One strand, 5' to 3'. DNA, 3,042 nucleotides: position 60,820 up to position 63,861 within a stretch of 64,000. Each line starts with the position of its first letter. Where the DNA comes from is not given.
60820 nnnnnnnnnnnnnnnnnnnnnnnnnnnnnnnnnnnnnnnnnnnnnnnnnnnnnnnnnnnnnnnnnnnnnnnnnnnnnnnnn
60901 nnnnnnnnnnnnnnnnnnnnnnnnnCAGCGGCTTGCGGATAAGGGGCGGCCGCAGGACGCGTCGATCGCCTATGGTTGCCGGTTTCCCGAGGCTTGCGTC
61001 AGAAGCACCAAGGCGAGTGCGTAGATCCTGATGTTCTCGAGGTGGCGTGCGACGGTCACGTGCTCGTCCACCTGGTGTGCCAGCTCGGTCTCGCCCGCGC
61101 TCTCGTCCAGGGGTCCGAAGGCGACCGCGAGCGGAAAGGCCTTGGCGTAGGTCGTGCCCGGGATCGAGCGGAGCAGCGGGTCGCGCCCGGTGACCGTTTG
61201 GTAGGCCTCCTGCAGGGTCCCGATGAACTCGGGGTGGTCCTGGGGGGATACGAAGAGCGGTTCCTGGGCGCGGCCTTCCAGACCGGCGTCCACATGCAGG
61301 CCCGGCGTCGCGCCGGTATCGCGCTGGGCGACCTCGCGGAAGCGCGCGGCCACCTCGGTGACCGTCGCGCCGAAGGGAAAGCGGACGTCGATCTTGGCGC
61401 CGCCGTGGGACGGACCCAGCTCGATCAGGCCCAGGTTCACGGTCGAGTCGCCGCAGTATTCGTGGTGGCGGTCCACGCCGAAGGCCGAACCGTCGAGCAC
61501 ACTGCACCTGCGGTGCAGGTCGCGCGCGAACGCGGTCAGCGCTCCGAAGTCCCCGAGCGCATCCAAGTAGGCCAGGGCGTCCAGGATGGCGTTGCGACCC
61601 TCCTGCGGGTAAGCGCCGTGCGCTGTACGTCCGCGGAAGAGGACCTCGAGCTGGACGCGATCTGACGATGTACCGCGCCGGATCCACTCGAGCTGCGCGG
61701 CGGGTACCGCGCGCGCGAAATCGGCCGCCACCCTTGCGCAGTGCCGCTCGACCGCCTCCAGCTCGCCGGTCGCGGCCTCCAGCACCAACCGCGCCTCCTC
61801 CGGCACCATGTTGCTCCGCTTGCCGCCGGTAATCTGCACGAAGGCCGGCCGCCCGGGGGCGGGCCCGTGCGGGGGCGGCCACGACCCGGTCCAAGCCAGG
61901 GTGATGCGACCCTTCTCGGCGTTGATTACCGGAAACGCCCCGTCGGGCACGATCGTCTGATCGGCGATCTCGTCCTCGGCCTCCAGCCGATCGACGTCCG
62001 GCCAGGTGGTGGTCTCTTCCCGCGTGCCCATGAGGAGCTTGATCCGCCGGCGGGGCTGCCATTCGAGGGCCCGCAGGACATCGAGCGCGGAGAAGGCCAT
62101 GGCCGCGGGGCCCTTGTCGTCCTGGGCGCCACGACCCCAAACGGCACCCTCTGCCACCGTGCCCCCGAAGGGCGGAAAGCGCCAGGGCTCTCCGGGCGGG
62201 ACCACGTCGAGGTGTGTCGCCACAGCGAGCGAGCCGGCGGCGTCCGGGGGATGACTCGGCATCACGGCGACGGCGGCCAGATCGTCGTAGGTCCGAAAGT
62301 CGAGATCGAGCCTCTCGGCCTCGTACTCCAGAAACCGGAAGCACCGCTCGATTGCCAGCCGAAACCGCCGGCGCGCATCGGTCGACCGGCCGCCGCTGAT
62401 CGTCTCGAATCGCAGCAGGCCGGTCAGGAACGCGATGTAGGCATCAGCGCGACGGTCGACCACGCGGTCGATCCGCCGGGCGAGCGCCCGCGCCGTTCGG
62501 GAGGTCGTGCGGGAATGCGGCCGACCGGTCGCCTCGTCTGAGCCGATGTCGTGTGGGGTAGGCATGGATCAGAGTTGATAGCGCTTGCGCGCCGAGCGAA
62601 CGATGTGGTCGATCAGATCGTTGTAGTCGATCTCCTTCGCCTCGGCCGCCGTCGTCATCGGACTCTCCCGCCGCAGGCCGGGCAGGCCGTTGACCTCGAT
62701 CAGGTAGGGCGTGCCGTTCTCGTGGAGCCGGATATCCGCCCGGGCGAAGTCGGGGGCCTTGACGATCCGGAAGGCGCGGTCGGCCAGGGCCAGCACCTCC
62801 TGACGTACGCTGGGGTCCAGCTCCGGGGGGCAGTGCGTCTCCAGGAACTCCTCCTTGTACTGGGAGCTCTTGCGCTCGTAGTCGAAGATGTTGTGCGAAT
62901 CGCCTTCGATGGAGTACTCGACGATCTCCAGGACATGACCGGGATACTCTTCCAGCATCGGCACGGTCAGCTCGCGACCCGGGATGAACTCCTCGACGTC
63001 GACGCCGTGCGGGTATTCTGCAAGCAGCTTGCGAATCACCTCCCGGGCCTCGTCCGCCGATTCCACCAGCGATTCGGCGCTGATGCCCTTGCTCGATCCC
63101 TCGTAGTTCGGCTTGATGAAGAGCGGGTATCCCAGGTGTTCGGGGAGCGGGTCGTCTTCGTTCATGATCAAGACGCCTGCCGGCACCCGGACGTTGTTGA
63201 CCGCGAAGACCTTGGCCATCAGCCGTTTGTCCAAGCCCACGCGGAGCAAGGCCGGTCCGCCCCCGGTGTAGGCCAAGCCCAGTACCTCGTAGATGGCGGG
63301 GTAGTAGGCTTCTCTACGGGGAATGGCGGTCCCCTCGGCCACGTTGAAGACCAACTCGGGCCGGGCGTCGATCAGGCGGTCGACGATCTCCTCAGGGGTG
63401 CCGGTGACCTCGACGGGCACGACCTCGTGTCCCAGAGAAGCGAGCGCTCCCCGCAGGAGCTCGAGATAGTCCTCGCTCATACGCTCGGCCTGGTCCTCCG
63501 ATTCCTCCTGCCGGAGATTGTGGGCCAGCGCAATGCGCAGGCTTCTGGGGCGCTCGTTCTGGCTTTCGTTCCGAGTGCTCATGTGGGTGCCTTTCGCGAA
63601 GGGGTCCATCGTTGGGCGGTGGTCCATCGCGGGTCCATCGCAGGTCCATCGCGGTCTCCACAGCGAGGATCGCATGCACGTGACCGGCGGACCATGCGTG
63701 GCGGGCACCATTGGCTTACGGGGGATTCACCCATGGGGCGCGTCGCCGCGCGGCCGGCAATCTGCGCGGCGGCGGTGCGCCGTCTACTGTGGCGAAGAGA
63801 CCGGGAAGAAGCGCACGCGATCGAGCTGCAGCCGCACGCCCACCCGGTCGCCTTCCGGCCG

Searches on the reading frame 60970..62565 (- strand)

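Call 73: search_protein_families(library=pfam, proteins=[window:60970-62565:-], max_evalue=0.0001)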
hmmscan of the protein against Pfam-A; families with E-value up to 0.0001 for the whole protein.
window:60970-62565:- (531 aa): 2 families
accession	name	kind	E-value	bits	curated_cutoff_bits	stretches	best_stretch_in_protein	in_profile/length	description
PF01546.33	Peptidase_M20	-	2.2e-20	73.9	24.6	1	115-518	2-203/206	Peptidase family M20/M25/M40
PF07687.19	M20_dimer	-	1.3e-10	41.6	21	1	307-415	10-101/107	Peptidase dimerisation domain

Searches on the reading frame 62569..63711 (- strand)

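Call 73: search_protein_families(library=pfam, proteins=[window:62569-63711:-], max_evalue=0.0001)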
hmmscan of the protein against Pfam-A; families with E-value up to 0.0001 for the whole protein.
window:62569-63711:- (380 aa): 1 family
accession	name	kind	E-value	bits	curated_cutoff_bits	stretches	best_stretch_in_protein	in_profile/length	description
PF07478.18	Dala_Dala_lig_C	-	5.3e-33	114.7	24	1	191-371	33-203/204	D-ala D-ala ligase C-terminus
